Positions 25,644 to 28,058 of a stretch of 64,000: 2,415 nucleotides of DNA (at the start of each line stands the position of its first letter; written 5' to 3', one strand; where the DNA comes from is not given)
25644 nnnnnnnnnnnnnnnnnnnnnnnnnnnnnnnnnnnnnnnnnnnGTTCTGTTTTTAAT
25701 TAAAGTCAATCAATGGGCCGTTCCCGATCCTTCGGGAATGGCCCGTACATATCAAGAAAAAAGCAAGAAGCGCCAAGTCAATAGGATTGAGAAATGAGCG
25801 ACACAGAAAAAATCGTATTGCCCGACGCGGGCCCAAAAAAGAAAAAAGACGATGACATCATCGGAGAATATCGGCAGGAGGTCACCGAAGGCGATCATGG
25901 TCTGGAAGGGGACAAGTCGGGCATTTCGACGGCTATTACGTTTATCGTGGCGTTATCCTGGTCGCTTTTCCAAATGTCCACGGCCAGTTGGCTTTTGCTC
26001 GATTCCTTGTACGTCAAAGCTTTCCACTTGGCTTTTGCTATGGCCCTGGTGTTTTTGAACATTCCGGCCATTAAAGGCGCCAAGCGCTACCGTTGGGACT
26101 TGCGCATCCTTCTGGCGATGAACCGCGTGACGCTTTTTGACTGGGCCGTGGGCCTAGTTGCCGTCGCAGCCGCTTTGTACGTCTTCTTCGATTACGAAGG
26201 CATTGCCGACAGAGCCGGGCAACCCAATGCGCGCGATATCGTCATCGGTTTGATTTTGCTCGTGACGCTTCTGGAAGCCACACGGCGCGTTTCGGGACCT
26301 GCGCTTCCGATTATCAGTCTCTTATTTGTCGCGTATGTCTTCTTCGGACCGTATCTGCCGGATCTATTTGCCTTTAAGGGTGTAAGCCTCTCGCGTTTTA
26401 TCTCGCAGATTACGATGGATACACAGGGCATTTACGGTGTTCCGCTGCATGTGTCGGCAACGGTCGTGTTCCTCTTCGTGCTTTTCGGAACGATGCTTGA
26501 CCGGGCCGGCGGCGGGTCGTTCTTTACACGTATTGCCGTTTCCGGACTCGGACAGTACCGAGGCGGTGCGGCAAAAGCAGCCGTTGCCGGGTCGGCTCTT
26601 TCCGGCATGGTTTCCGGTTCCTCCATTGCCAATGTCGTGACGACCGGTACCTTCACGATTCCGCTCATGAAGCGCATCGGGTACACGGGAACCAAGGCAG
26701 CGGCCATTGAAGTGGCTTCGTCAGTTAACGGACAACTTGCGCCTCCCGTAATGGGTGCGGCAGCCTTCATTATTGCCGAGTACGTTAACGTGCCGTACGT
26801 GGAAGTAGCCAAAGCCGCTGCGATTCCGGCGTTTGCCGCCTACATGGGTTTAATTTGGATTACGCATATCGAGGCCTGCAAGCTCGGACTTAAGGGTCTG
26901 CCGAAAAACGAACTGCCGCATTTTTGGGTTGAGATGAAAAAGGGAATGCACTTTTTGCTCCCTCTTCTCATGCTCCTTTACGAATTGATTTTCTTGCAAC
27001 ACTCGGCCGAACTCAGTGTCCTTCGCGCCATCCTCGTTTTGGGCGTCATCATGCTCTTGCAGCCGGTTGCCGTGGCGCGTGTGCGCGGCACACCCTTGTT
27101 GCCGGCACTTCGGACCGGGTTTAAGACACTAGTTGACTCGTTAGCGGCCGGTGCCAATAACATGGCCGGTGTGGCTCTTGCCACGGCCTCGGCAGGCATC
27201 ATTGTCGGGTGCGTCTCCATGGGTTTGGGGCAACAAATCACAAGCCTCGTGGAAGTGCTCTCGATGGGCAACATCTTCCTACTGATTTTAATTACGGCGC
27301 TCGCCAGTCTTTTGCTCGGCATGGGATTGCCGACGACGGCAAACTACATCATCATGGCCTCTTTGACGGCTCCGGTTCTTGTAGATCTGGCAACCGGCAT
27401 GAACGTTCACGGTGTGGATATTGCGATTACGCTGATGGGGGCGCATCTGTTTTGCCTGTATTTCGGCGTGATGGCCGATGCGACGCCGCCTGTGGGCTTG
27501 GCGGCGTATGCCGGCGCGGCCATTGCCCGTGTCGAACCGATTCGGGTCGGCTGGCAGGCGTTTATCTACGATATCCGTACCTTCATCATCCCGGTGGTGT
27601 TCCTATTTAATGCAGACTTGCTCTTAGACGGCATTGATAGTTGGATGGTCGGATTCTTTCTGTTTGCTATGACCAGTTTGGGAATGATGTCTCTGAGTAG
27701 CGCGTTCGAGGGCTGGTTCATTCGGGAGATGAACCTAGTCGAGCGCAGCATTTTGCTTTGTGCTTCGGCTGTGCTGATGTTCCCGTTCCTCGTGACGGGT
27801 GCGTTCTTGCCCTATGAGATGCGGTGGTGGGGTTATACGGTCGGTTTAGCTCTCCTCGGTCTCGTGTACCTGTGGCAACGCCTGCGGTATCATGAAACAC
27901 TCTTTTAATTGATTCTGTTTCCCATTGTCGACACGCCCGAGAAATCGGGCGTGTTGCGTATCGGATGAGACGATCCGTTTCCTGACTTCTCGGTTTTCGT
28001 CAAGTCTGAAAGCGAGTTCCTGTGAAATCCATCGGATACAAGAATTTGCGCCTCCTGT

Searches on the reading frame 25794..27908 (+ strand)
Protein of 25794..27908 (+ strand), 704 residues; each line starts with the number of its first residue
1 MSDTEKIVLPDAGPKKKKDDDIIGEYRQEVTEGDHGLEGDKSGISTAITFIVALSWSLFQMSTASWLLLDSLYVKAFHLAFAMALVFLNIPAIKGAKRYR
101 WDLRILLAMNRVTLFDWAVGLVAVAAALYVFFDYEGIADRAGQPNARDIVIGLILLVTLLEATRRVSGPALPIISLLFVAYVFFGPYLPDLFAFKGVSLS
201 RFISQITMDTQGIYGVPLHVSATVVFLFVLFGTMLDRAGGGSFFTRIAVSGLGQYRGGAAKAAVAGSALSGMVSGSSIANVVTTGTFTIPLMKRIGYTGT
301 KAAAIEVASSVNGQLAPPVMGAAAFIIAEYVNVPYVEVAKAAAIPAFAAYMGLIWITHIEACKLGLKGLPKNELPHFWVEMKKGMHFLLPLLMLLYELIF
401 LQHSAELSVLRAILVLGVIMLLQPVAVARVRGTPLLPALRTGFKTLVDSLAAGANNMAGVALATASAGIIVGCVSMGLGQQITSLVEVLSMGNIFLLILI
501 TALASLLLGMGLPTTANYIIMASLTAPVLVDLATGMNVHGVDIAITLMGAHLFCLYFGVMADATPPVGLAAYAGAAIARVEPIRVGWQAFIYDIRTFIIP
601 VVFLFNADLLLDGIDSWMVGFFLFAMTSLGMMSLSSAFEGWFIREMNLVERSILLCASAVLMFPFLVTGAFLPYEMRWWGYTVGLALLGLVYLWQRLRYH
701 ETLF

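Call 8: search_protein_families(library=pfam, proteins=[window:25794-27908:+])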
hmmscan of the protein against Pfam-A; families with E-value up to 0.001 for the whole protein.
window:25794-27908:+ (704 aa): 1 family
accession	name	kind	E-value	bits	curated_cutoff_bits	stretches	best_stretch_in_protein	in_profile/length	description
PF06808.19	DctM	-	6.3e-72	243.1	23.8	1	155-602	2-406/413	Tripartite ATP-independent periplasmic transporter, DctM component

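Call 35: search_protein_families(library=ncbifam, proteins=[window:25794-27908:+])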
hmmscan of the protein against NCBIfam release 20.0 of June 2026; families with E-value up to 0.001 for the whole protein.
window:25794-27908:+ (704 aa): 2 families
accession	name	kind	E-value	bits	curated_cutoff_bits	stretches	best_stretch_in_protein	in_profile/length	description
TIGR02123.1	TRAP_fused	subfamily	2e-186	621.4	320.65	1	47-698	3-611/615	TRAP transporter fused permease subunit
TIGR00786.1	dctM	subfamily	1.3e-16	60.4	268.45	1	220-582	38-373/405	TRAP transporter large permease subunit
